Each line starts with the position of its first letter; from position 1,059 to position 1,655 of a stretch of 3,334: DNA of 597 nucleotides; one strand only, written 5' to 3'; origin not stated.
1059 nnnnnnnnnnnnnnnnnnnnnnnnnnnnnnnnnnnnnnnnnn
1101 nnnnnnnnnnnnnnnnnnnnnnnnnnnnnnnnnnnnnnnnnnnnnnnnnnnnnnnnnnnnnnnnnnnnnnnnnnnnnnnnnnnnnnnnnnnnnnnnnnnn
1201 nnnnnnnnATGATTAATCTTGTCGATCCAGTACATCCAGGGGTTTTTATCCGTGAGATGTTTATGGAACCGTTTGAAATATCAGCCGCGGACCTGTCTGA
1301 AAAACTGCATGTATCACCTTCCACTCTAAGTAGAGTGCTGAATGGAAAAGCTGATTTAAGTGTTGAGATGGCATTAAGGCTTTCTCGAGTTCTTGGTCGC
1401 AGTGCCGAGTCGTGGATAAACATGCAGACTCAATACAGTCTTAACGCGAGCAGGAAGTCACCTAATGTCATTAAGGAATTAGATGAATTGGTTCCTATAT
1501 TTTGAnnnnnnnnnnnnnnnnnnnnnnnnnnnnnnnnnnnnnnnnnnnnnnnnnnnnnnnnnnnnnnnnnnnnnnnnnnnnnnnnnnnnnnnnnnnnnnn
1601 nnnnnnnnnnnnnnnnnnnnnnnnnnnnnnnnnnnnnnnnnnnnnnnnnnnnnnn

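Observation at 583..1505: HigB toxin and HigA-like antitoxin are divergent and 344 bp apart, not a co-directional operon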

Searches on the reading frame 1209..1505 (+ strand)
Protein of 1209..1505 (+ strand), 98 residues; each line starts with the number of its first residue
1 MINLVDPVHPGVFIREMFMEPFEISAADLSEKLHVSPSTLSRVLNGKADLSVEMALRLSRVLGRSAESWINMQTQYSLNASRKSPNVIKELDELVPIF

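Call 3: search_protein_families(proteins=[window:1209-1505:+], library=ncbifam, max_evalue=0.01)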
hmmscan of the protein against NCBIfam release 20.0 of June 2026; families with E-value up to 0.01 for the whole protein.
window:1209-1505:+ (98 aa): 3 families
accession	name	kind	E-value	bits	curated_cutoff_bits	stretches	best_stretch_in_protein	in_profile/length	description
TIGR02607.1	antidote_HigA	equivalog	7.1e-28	96.3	47.7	1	6-83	3-80/81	HigA family addiction module antitoxin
NF038310.1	lysogeny_AimR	equivalog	2.8e-05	23.3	70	1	23-83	9-69/365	AimR family lysis-lysogeny pheromone receptor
NF003162.0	PRK04140.1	equivalog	0.00016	20.8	263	1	22-83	138-199/317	transcriptional regulator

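Call 8: profile_search(protein=window:1209-1505:+)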
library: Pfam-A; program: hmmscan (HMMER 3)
A. the first sequence (98 residues): domains with independent E <= 10: 18; with E <= 0.001: 3
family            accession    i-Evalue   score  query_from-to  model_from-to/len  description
HTH_3             PF01381.28    3.4e-11    43.4      21-67          7-53/55  Helix-turn-helix
HTH_31            PF13560.12    5.1e-07    30.3      25-67         16-59/64  Helix-turn-helix domain
Xre-like-HTH      PF20432.4     0.00013    22.6      22-62         22-62/63  Antitoxin Xre-like helix-turn-helix domain
HTH_26            PF13443.12     0.0019    18.9      23-63         10-51/63  Cro/C1-type HTH DNA-binding domain
HTH_11            PF08279.18     0.0068    16.7      20-43         12-35/55  HTH domain
LacI              PF00356.27       0.01    16.0      34-57         10-33/46  Bacterial regulatory proteins, lacI family
MarR              PF01047.28      0.011    16.0      24-44         18-38/59  MarR family
CENP-B_N          PF04218.19      0.015    15.4      25-50         24-49/53  CENP-B N-terminal DNA-binding domain
HTH_24            PF13412.12      0.022    14.8      24-44         18-38/48  Winged helix-turn-helix DNA-binding
MarR_2            PF12802.13      0.025    15.2      22-45         17-42/61  MarR family
HTH_19            PF12844.13      0.033    14.5      24-70         13-58/64  Helix-turn-helix domain
HTH_10            PF04967.18      0.054    13.7      20-45         20-45/53  HTH DNA binding domain
HTH_5             PF01022.26       0.11    12.8      26-42         18-34/47  Bacterial regulatory protein, arsR family
Sigma54_DBD       PF04552.19       0.14    12.3      19-50         47-76/160  Sigma-54, DNA binding domain
Fe_dep_repress    PF01325.25       0.19    12.4      24-45         23-44/60  Iron dependent repressor, N-terminal DNA binding domain
HTH_AsnC-type     PF13404.12        0.3    11.4      24-42         18-36/42  AsnC-type helix-turn-helix domain
HTH_38            PF13936.12       0.39    10.9      25-44         22-41/44  Helix-turn-helix domain
HTH_23            PF13384.12       0.48    10.8      24-45         18-39/50  Homeodomain-like domain

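Call 27: search_solved_structures(query=window:1209-1502:+, show_alignments=1)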
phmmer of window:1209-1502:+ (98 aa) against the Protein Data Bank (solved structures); distinct sequences matched with E-value up to 0.001: 14.
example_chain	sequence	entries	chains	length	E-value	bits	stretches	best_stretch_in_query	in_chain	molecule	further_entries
7csv_A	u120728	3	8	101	1e-14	57.8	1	3-82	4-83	HTH cro/C1-type domain-containing protein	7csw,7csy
6jpi_A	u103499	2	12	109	1.3e-14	57.4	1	3-82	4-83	HTH cro/C1-type domain-containing protein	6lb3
2icp_A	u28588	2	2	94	1.5e-13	54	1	8-88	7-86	antitoxin higa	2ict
6f8s_A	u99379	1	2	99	2.6e-13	53.3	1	3-83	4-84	XRE family transcriptional regulator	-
6f8h_A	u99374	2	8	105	3.3e-13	53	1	4-83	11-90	XRE family transcriptional regulator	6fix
3cec_A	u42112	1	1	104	3.9e-12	49.6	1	4-78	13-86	Putative antidote protein of plasmid maintenance system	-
3trb_A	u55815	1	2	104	3.6e-10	43.2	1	3-86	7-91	Virulence-associated protein I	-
2eby_A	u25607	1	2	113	8.1e-10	42.1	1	7-79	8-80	Putative HTH-type transcriptional regulator ybaQ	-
4mcx_A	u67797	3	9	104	1.8e-08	37.9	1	9-80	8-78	Antidote protein | Antitoxin HigA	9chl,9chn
4mct_A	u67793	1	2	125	2.5e-08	37.4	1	9-80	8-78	Antidote protein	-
6chv_A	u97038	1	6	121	2.6e-08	37.3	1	8-80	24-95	Antitoxin HigA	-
6cf1_A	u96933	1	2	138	3.7e-08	36.8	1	8-80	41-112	Antitoxin HigA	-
8bu0_A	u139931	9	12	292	4e-05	27.2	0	47-76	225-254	Consensus tetratricopeptide repeat protein | Crystal structure of an 8-repeat consensus TPR superhelix with Zinc. | Monomer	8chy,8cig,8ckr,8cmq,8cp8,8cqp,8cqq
9k3w_A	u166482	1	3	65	0.00055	23.5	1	22-67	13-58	Transcriptional regulator, PbsX family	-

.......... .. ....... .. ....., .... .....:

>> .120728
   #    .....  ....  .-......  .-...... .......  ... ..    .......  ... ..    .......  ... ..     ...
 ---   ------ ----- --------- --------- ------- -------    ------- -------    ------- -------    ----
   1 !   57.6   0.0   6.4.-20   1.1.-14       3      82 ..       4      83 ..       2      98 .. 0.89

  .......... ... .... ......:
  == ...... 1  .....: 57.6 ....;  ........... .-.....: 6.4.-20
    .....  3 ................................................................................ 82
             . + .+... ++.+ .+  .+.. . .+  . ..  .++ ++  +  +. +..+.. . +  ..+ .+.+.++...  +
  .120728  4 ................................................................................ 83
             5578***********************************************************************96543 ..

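Call 48: search_protein_families(proteins=[window:1209-1502:+], library=padloc, max_evalue=1)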
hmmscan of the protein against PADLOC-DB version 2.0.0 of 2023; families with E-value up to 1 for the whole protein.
window:1209-1502:+ (98 aa): 7 families
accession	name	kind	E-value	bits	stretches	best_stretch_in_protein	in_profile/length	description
PDLC03982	PD-Lambda-2_B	-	2.1e-05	22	1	18-79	67-126/402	-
PDLC02926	HTH_VI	-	0.00066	17.9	1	24-72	15-63/92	-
PDLC04775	PDC-M69A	-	0.0016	17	1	22-76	19-73/113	-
PDLC03946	RmrA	-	0.0074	13.1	1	24-71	16-63/357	-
PDLC04133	mad1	-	0.016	13.5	1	24-45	6-27/60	mads_1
PDLC04758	PDC-M64B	-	0.025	13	1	23-65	43-85/123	-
PDLC04760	PDC-M64C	-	0.039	12.3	1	25-65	41-81/93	-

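Call 80: search_dna_similar(query=window:1209-1502:+, collection=plasmids, mode=protein, max_rows=40, rows=spread, max_evalue=1e-20)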
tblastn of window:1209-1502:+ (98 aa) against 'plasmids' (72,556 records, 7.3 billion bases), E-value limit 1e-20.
Records with a match: 125; places in all: 127; records where one place covers at least 80% of the query: 120.
Best place of each record, by identity: >=99% 39; 95-99% 1; 80-90% 1; 60-80% 68; <60% 16.
By first word of the organism name: Escherichia 57; Klebsiella 27; Salmonella 13; Enterobacter 10; Citrobacter 9; Shigella 2; Leclercia 2; Raoultella 2; Erwinia 1; Cronobacter 1; and 1 more.
By predicted mobility (MOB-suite, as given by PLSDB): mobilizable 71; non-mobilizable 51; conjugative 3.
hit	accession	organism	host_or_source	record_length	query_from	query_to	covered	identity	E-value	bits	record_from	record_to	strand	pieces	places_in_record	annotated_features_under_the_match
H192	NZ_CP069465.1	Escherichia coli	Homo sapiens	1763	1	98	100%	100.0%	3e-60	199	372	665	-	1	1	HigA family addiction module antitoxin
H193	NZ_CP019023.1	Escherichia coli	Homo sapiens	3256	1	98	100%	100.0%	2e-58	199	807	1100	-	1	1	HigA family addiction module antitoxin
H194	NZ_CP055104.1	Shigella flexneri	Shek Wu Hui WWTPs_107 WWTPs influent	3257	1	98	100%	100.0%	2e-58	199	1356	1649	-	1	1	HigA family addiction module antitoxin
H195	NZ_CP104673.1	Escherichia coli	Homo sapiens,urine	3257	1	98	100%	100.0%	2e-58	199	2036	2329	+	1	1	HigA family addiction module antitoxin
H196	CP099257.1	Escherichia coli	culture,Pooled soil sample collected ...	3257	1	98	100%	100.0%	2e-58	199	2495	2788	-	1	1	HigA family addiction module antitoxin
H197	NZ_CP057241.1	Escherichia fergusonii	culture,Pooled sheep faecal samples ...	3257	1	98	100%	100.0%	2e-58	199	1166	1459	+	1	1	HigA family addiction module antitoxin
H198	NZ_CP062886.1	Escherichia coli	Sus scrofa domesticus,feces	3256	1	98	100%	100.0%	2e-58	199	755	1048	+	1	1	HigA family addiction module antitoxin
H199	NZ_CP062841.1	Escherichia coli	Sus scrofa domesticus,feces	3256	1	98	100%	100.0%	2e-58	199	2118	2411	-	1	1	HigA family addiction module antitoxin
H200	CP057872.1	Escherichia coli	culture,Pooled cattle faecal samples ...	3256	1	98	100%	100.0%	2e-58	199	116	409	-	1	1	HigA family addiction module antidote protein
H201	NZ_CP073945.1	Escherichia coli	Poultry,pure culture,Cloacal sample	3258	1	98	100%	100.0%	2e-58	199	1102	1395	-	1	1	HigA family addiction module antitoxin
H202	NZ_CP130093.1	Salmonella enterica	urine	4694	1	98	100%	100.0%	2e-58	199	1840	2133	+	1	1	HigA family addiction module antitoxin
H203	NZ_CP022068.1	Salmonella enterica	Environment,ground turkey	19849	1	98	100%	100.0%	2e-58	199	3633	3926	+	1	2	HigA family addiction module antitoxin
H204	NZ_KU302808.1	Enterobacter cloacae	Homo sapiens,sputum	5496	1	97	99%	74.2%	8e-40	145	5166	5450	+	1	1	HigA family addiction module antitoxin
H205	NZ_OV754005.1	Klebsiella quasipneumoniae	-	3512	1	98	100%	73.5%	2e-39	145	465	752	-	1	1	HigA family addiction module antitoxin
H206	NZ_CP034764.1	Klebsiella pneumoniae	Homo sapiens,blood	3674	1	98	100%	73.5%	2e-39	145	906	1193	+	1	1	HigA family addiction module antitoxin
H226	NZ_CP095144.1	Klebsiella pneumoniae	Homo sapiens,Cell culture,Chronic wound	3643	1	98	100%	50.0%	3e-24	101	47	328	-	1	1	none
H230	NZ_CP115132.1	Citrobacter freundii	Homo sapiens,sputum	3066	1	87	89%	52.9%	1e-22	97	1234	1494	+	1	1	HigA family addiction module antitoxin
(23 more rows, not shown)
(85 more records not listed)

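Call 82: get_annotated_region(hit=H230, flank=1500)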
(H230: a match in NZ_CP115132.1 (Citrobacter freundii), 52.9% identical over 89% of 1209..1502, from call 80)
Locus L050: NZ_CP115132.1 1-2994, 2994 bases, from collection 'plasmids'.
description: Citrobacter freundii strain 2021CK-01443 plasmid unnamed3, complete sequence
organism: Citrobacter freundii (NCBI taxid 546)
taxonomy: Bacteria; Pseudomonadota; Gammaproteobacteria; Enterobacterales; Enterobacteriaceae; Citrobacter; Citrobacter freundii
host: -; source: Homo sapiens,sputum; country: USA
typing (MOB-suite, as given by PLSDB): non-mobilizable; replicon rep_cluster_2335
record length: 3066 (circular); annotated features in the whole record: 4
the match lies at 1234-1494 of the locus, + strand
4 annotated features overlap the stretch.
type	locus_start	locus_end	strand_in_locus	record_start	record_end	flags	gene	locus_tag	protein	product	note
CDS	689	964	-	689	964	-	-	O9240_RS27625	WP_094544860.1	type II toxin-antitoxin system RelE/ParE family toxin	-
CDS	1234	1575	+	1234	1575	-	-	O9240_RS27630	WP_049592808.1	HigA family addiction module antitoxin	-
CDS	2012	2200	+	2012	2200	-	-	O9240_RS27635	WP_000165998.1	Rop family plasmid primer RNA-binding protein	-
CDS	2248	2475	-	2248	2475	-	-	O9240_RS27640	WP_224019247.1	hypothetical protein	-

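Call 83: get_annotated_region(hit=H226, flank=1500)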
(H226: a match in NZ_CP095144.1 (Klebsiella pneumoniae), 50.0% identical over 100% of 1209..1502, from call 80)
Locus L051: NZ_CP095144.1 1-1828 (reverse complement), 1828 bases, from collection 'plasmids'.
description: Klebsiella pneumoniae strain Iso00199 plasmid pIso00199_04, complete sequence
organism: Klebsiella pneumoniae (NCBI taxid 573)
taxonomy: Bacteria; Pseudomonadota; Gammaproteobacteria; Enterobacterales; Enterobacteriaceae; Klebsiella; Klebsiella pneumoniae
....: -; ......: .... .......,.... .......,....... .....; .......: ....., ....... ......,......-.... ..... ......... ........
typing (MOB-suite, as given by PLSDB): non-mobilizable; replicon ColRNAI_rep_cluster_1987
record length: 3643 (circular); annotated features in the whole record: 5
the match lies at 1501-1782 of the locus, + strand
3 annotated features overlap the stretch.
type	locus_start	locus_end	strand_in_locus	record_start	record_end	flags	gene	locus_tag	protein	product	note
CDS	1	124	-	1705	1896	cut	-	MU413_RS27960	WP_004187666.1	Rop family plasmid primer RNA-binding protein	-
CDS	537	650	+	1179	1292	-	-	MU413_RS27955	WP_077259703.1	replication initiation protein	-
CDS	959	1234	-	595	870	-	-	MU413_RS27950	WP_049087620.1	type II toxin-antitoxin system RelE/ParE family toxin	-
